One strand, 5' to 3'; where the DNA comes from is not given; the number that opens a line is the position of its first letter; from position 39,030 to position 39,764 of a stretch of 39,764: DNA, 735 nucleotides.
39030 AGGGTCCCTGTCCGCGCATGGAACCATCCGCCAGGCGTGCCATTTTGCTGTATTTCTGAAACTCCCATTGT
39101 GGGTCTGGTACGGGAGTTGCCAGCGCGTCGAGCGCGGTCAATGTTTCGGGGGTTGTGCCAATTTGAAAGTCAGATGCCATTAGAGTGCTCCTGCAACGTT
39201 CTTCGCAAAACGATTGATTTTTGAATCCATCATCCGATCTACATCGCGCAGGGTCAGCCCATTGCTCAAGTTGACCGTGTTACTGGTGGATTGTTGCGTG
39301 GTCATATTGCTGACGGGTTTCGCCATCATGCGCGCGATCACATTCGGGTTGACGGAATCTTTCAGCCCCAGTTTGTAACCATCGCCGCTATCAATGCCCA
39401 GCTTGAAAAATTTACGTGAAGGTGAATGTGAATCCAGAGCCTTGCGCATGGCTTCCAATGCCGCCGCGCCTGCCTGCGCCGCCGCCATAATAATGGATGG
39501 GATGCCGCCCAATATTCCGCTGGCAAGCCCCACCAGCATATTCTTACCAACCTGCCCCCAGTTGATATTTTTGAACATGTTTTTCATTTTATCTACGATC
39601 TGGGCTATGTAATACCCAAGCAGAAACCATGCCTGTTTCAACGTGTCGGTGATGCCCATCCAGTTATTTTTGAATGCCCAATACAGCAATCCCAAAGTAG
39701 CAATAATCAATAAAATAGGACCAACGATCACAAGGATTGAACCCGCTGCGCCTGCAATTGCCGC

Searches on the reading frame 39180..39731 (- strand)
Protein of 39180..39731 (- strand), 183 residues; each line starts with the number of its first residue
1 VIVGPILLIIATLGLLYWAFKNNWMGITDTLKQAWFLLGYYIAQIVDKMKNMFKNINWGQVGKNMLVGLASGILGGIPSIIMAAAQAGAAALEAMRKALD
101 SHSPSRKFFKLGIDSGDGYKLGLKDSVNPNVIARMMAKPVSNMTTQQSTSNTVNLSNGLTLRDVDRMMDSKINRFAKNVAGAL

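Call 8: search_protein_families(library=phrogs, proteins=[window:39180-39731:-], max_evalue=0.001)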
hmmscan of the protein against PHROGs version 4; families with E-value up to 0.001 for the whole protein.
window:39180-39731:- (183 aa): 8 families
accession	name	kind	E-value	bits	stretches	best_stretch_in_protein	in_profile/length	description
phrog_1686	-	tail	9.8e-16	57.8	1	44-173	1034-1168/1224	tail length tape measure protein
phrog_5218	-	unknown function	2.6e-15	56.7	1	44-129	1330-1416/1599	-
phrog_1204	-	tail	9.3e-13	48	1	55-161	1288-1390/1483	tail protein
phrog_58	-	tail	6.3e-12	45.7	1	42-179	900-1040/1544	tail length tape measure protein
phrog_4372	-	tail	1.3e-10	40.4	1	57-153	1276-1373/1681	tail length tape measure protein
phrog_5493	-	tail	2.7e-09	36.9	1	10-173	896-1059/1102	tail length tape measure protein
phrog_305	-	tail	1e-06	28.7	1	41-168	649-778/1001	tail length tape measure protein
phrog_25849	-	unknown function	0.00015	21.5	1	44-147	378-478/544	-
